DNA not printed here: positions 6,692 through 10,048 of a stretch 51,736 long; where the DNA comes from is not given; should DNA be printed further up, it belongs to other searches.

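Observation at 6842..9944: Monocistronic 1018-aa 'giant pilin': a type IV prepilin signal fused to about 900 aa of repeat modules, with no pilus machinery in sight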

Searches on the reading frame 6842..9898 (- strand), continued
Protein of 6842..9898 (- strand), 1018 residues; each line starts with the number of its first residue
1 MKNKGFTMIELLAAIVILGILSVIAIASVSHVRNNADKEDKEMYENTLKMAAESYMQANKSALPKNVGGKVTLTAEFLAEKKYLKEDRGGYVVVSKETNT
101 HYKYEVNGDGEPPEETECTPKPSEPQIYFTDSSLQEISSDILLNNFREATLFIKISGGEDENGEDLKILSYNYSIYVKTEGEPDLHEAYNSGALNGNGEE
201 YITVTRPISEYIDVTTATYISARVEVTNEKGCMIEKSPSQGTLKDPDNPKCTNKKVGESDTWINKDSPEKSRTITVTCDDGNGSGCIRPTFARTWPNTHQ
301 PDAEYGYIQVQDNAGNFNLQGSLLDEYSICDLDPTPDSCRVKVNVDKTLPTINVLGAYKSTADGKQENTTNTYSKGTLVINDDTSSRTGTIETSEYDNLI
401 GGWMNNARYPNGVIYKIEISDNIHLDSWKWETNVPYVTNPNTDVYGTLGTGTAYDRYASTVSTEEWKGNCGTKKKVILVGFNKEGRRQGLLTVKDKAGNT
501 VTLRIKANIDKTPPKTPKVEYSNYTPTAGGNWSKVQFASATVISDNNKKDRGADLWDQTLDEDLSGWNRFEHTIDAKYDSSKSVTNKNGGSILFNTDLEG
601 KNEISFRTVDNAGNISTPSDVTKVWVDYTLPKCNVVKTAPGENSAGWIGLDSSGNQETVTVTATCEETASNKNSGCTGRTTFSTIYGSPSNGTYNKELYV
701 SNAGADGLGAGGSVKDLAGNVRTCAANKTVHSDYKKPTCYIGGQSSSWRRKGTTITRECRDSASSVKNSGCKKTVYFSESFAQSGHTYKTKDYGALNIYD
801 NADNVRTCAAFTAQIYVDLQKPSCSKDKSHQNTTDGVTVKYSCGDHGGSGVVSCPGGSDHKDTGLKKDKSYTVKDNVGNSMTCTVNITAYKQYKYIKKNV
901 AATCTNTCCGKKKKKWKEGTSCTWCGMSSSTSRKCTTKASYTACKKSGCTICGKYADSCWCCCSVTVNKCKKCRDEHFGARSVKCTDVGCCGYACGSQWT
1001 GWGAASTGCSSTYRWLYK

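Call 48: search_protein_families(library=pfam, proteins=[L038:920-2326:+, L038:2339-3103:+, L038:3330-4181:+, L038:4295-5596:+, L038:5604-6521:+, L038:7076-8263:+, L038:8254-9936:+, L051:1654-2847:-, L051:61-1587:+, L051:6266-7165:+], max_evalue=0.001)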
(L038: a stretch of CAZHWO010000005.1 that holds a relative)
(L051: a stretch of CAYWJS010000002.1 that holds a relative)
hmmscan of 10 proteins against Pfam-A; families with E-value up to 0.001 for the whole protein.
L038:920-2326:+ (468 aa): 1 family
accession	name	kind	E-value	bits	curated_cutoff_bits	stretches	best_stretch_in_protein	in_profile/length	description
PF00482.28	T2SSF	-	3.1e-51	173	25.2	2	134-256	2-125/125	Type II secretion system (T2SS), protein F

L038:2339-3103:+ (254 aa): 2 families
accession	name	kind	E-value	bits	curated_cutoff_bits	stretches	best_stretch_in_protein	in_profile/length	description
PF06750.18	A24_N_bact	-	2.2e-33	114.6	23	1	11-93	1-83/84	Bacterial Peptidase A24 N-terminal domain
PF01478.23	Peptidase_A24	-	4e-14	53.4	26.5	1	104-213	1-103/104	Type IV leader peptidase family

L038:3330-4181:+ (283 aa): 1 family
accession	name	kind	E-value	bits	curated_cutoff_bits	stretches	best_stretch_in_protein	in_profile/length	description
PF02498.22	Bro-N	-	2.9e-08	34.6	25.6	1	21-114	1-86/96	BRO family, N-terminal domain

L038:4295-5596:+ (433 aa): 1 family
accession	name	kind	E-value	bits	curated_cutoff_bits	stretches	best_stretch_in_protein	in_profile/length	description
PF07261.16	DnaB_2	-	3.7e-10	39.8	22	1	312-378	8-72/74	Replication initiation and membrane attachment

L038:5604-6521:+ (305 aa): 6 families
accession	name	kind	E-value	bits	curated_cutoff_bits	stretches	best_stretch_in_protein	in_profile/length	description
PF01695.23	IstB_IS21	-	5.3e-08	33.1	24.1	1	160-284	93-219/238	IstB-like ATP binding protein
PF03969.22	AFG1_ATPase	-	2.6e-06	27.1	27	1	128-200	34-100/361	AFG1-like ATPase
PF00308.24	Bac_DnaA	-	8.1e-06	26.6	23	1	157-230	32-108/162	Bacterial DnaA ATPAse domain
PF25199.1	nSTAND_NTPase5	-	4.5e-05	23.7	34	1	129-227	11-104/145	Novel STAND NTPase 5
PF13191.12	AAA_16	-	0.00036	21.5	32.6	1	138-236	4-94/167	AAA ATPase domain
PF07693.20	KAP_NTPase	-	0.00046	20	20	1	162-200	23-61/293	KAP family P-loop domain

L038:7076-8263:+ (395 aa): 1 family
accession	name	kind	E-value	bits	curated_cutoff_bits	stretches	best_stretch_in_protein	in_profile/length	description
PF01702.25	TGT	-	1.3e-159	531.5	26.3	1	25-378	3-356/357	Queuine tRNA-ribosyltransferase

L038:8254-9936:+ (560 aa): 3 families
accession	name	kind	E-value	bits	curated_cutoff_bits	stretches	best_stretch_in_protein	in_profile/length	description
PF00587.30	tRNA-synt_2b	-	4.5e-32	112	29.3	1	94-452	1-179/179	tRNA synthetase class II core domain (G, H, P, S and T)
PF04073.20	tRNA_edit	-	7.8e-26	91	25.5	1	258-370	2-118/123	Aminoacyl-tRNA editing domain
PF03129.25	HGTP_anticodon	-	8.4e-16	58.4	21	1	471-557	4-91/94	Anticodon binding domain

L051:1654-2847:- (397 aa): 9 families
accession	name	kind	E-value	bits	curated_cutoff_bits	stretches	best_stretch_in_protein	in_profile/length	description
PF00437.27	T2SSE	-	2e-129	431.9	24.9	1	12-391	6-369/370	Type II/IV secretion system protein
PF13401.12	AAA_22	-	3.5e-06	27.8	27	1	148-185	5-42/130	AAA domain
PF13173.12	AAA_14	-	1.6e-05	25.4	27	1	149-240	3-85/129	AAA domain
PF13191.12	AAA_16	-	0.00021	22.3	32.6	1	147-185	24-60/167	AAA ATPase domain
PF05872.18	HerA_C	-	0.00021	20.5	22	1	142-182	17-55/502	Helicase HerA-like C-terminal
PF25199.1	nSTAND_NTPase5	-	0.00024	21.4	34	1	149-188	42-82/145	Novel STAND NTPase 5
PF20720.3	nSTAND3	-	0.00025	21.2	27.2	1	147-185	16-54/155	Novel STAND NTPase 3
PF13245.12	AAA_19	-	0.00034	21.2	25.1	1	145-176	8-39/134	AAA domain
PF12775.13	AAA_7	-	0.00054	20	25.8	0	151-182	36-67/181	P-loop containing dynein motor region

L051:61-1587:+ (508 aa): 2 families
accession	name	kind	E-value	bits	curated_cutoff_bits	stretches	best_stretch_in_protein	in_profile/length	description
PF07581.17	Glug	-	2.1e-24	84.6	20.5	0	349-374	1-27/28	The GLUG motif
PF05342.19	Peptidase_M26_N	-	6e-07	29.4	27.7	1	111-182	181-249/250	M26 IgA1-specific Metallo-endopeptidase N-terminal region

L051:6266-7165:+ (299 aa): 1 family
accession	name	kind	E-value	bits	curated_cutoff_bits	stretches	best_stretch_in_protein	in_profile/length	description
PF01261.30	AP_endonuc_2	-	1.1e-51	176.4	31.1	1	22-266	2-234/249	Xylose isomerase-like TIM barrel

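Call 53: find_encoding_contigs(protein=P0042, flank=10000, max_places=1)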
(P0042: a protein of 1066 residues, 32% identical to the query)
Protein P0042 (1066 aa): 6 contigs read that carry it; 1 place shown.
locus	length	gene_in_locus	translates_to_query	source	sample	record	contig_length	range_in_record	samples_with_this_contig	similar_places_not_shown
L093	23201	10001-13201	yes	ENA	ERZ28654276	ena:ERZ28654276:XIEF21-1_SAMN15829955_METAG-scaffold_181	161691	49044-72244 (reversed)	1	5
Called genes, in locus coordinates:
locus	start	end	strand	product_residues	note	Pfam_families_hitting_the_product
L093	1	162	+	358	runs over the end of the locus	-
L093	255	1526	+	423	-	PF00919:UPF0004, PF04055:Radical_SAM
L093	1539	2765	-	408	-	-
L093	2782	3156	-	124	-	-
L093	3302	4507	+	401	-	PF04055:Radical_SAM, PF13186:SPASM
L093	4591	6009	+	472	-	PF18319:Zn_ribbon_PriA (faint)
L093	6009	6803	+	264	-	-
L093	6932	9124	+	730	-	PF23139:OB_YrrC, PF13086:AAA_11 (faint), PF00580:UvrD-helicase (faint), PF14490:HHH_RecD2, PF13245:AAA_19, PF13604:AAA_30, PF18335:SH3_13, PF13538:UvrD_C_2, +1 more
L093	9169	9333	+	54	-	-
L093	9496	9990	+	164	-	-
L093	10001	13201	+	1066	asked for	PF07963:N_methyl (weak)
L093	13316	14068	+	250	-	PF00557:Peptidase_M24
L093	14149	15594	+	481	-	-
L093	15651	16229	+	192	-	PF01725:Ham1p_like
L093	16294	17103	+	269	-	PF02673:BacA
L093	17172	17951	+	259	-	-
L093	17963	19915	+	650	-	PF16403:Bact_surface_Ig-like, PF09992:NAGPA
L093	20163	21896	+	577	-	PF00664:ABC_membrane, PF02463:SMC_N (faint), PF00005:ABC_tran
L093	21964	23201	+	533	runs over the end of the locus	-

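Call 54: find_encoding_contigs(protein=P0066, flank=10000, max_places=1)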
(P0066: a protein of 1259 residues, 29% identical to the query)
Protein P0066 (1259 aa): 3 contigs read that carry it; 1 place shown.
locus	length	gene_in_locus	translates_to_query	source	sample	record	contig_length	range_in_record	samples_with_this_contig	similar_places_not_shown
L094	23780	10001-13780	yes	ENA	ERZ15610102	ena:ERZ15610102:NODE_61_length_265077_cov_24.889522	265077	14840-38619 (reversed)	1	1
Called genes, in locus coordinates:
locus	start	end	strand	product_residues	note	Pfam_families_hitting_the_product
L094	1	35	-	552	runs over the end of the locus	PF01522:Polysacc_deac_1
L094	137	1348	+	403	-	PF00070:Pyr_redox (faint), PF01266:DAO (faint), PF03486:HI0933_like, PF07992:Pyr_redox_2 (faint), PF22780:HI0933_like_1st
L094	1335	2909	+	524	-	PF28550:DUF8436, PF00890:FAD_binding_2 (faint), PF01266:DAO (faint), PF03486:HI0933_like, PF07992:Pyr_redox_2 (faint), PF13450:NAD_binding_8 (weak), PF21688:FAD-depend_C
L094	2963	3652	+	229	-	PF04298:Zn_peptidase_2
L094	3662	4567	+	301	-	PF03690:MYG1_exonuc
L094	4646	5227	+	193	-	-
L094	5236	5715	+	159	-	-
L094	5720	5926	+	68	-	PF01783:Ribosomal_L32p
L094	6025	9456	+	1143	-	-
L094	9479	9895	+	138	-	-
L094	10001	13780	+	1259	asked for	PF07963:N_methyl (weak)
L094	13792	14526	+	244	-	-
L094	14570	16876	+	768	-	PF12705:PDDEXK_1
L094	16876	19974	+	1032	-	PF00270:DEAD (faint), PF00580:UvrD-helicase, PF01443:Viral_helicase1 (faint), PF13245:AAA_19, PF13361:UvrD_C, PF13538:UvrD_C_2 (faint)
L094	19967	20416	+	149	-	PF01451:LMWPc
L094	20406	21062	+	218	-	-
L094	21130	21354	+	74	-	-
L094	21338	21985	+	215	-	PF02661:Fic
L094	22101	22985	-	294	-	-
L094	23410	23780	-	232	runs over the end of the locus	PF00696:AA_kinase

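Call 68: search_protein_families(library=pfam, proteins=[L094:6025-9456:+, L094:9479-9895:+, L093:9496-9990:+, L094:13792-14526:+], max_evalue=0.01)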
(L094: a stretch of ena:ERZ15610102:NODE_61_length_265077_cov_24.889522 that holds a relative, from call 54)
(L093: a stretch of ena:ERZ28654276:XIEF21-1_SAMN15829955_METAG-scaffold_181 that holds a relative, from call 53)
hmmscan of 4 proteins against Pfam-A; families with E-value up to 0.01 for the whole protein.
L094:6025-9456:+ (1143 aa): 1 family
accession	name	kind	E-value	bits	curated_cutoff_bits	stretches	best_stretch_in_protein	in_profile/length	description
PF07963.17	N_methyl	-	0.0003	20.7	21.2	1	13-37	3-27/27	Prokaryotic N-terminal methylation motif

L094:9479-9895:+ (138 aa): 0 families

L093:9496-9990:+ (164 aa): 0 families

L094:13792-14526:+ (244 aa): 0 families

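Call 69: list_cluster_members(proteins=[P0005, P0014, P0001])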
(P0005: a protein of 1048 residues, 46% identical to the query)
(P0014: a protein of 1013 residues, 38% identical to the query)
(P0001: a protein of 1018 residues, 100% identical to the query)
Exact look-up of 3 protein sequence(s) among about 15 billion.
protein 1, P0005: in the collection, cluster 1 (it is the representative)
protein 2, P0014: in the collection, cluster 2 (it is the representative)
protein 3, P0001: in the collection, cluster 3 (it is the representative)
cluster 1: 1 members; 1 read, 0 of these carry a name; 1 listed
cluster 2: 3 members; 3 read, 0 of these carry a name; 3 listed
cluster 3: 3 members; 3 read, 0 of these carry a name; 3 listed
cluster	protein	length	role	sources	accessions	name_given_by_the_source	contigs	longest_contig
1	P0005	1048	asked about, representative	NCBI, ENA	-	-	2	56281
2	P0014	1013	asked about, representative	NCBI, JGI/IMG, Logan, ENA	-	-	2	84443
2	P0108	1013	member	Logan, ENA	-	-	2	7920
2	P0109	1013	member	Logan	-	-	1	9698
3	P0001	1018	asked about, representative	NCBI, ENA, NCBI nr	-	-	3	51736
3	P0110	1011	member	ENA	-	-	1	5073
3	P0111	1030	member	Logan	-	-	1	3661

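Call 70: find_related_loci(query=L051:1654-2847:-, collection=genome_contigs, flank=8000)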
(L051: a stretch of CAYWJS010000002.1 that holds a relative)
Query L051:1654-2847:- (397 aa) in genome_contigs; peptide patterns used: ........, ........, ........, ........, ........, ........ (x = any residue, [..] = any of these).
600 stretches matched a pattern (row limit reached: there are more); 581 encode a relative of the query (tblastn E <= 1e-3); the best 80 are kept; 80 distinct loci.
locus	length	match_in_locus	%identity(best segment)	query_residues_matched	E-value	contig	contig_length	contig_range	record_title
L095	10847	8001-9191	100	1-397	0e+0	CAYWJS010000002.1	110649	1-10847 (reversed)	MAG TPA_asm: uncultured Erysipelotrichia bacterium isolate SRP192927_co8_19 genome assembly, contig: NODE_94_length_1106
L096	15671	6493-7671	66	3-397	2e-176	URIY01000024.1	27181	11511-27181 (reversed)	uncultured Tenericutes bacterium isolate UMGS1045 genome assembly, contig: NODE_1202_length_27181_cov_15.282165, whole g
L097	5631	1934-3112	65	3-397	2e-175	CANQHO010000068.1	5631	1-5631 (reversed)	MAG: uncultured Bacilli bacterium isolate Lapin-028__bin82 genome assembly, contig: Lapin-028__NODE_15443_length_5631_co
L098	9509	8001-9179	64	3-397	1e-171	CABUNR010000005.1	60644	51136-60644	MAG TPA_asm: uncultured Firmicutes bacterium isolate MGYG-HGUT-04175 genome assembly, contig: GUT_GENOME258596_5, whole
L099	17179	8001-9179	65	3-397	8e-172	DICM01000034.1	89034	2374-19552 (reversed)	MAG TPA_asm: Bacillales bacterium UBA5026 UBA5026_contig_407, whole genome shotgun sequence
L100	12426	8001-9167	65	7-397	2e-171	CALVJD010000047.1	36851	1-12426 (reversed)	MAG: uncultured Bacilli bacterium isolate E05__bin274 genome assembly, contig: E05__k127_3907006, whole genome shotgun s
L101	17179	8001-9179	64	3-397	3e-171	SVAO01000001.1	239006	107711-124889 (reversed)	MAG: Bacillota bacterium isolate SIG204 NODE_610_length_239006_cov_7.015171, whole genome shotgun sequence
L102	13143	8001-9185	64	1-397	4e-171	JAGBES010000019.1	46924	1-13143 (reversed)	MAG: Bacilli bacterium isolate RGIG9051 Water_deer_Rectum-4__c1677, whole genome shotgun sequence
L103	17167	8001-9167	64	7-397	8e-171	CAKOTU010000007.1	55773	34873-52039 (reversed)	MAG: uncultured Bacilli bacterium isolate REFINED_METABAT215_TOP10_CONTIGS_1500_ASSEMBLY_K77_MERGED__Hadza_MoBio_hadza-E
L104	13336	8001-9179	63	3-397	6e-171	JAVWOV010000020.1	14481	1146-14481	MAG: Bacilli bacterium isolate CGS3Y1-bin4 NODE_2931_length_14481_cov_5.768335, whole genome shotgun sequence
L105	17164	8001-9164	64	8-397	6e-170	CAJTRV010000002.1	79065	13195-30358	MAG TPA_asm: uncultured Bacilli bacterium isolate MGBC107952 genome assembly, contig: MGBC107952.2, whole genome shotgun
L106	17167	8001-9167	65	7-397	2e-170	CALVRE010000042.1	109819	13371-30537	MAG: uncultured Bacilli bacterium isolate E10__bin82 genome assembly, contig: E10__k127_5938151, whole genome shotgun se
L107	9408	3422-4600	63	3-397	1e-169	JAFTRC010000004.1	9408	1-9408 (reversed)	MAG: Bacilli bacterium isolate RGIG4073 Roe_deer_Cecum.Co__c86255, whole genome shotgun sequence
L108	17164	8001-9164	63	8-397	1e-169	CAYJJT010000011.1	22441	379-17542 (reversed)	MAG TPA_asm: uncultured Muribaculaceae bacterium isolate ERP123703_co3_219 genome assembly, contig: NODE_2637_length_224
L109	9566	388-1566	64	3-397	2e-169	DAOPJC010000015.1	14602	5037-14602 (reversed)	MAG TPA_asm: Bacilli bacterium isolate AMR_MDS_3287 NODE_4326_length_14602_cov_5.452189, whole genome shotgun sequence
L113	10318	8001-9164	63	8-397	2e-168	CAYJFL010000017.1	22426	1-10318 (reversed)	MAG TPA_asm: uncultured Muribaculaceae bacterium isolate ERP123703_co3_11 genome assembly, contig: NODE_2640_length_2242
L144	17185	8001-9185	62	1-397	1e-164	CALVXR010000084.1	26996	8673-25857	MAG: uncultured Bacilli bacterium isolate E15__bin26 genome assembly, contig: E15__k127_1231632, whole genome shotgun se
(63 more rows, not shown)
